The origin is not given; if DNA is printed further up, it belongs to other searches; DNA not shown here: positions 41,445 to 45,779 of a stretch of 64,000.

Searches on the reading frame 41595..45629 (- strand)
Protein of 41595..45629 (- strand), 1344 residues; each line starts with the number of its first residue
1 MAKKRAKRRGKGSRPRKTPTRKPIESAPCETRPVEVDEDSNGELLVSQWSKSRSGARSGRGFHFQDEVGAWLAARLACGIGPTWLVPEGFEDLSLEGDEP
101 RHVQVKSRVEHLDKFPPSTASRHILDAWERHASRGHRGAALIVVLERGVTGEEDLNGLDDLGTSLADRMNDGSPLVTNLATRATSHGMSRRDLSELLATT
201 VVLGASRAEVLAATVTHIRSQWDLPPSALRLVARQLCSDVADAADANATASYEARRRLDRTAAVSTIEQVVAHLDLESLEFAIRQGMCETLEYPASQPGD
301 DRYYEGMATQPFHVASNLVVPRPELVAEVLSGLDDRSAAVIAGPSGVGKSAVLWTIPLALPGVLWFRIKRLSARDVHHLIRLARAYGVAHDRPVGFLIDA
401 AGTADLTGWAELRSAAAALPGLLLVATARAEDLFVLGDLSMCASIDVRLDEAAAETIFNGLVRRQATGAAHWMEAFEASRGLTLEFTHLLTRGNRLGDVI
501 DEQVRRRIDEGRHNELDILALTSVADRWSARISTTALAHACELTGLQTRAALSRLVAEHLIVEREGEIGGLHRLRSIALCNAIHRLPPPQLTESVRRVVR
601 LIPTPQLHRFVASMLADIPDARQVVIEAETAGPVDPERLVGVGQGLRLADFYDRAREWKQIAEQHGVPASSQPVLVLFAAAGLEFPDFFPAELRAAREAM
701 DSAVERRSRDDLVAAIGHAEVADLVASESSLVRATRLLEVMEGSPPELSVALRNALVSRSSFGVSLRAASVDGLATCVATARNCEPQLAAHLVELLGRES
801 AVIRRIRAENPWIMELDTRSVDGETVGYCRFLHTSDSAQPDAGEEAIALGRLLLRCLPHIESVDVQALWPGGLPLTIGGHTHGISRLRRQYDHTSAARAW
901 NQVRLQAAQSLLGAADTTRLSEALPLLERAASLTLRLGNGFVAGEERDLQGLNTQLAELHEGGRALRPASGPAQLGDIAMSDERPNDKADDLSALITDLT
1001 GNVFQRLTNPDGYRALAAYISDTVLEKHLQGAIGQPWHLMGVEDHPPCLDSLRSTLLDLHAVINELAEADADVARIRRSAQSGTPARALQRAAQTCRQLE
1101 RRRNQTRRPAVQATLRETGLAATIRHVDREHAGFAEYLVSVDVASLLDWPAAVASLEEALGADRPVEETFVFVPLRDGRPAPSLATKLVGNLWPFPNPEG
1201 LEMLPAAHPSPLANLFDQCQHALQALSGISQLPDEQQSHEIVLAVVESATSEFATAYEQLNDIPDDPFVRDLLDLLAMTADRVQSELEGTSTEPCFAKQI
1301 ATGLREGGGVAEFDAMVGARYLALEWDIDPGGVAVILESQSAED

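Call 23: search_protein_families(library=pfam, proteins=[window:41595-45629:-], max_evalue=0.01)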
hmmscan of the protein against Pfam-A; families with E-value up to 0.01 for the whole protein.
window:41595-45629:- (1344 aa): 1 family
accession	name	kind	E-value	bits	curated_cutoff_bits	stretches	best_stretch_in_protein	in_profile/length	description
PF13191.12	AAA_16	-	0.0042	18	32.6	1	337-433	25-104/167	AAA ATPase domain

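Call 24: search_protein_families(library=padloc, proteins=[window:41595-45629:-], max_evalue=0.01)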
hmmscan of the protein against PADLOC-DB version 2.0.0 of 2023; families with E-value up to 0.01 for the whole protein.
window:41595-45629:- (1344 aa): 0 families

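Call 25: search_protein_families(library=ncbifam, proteins=[window:41595-45629:-], max_evalue=0.01)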
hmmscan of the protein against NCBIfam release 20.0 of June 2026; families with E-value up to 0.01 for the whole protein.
window:41595-45629:- (1344 aa): 0 families

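Call 48: search_solved_structures(query=window:41595-45629:-, max_evalue=0.01)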
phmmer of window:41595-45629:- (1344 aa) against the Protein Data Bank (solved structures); distinct sequences matched with E-value up to 0.01: 0.
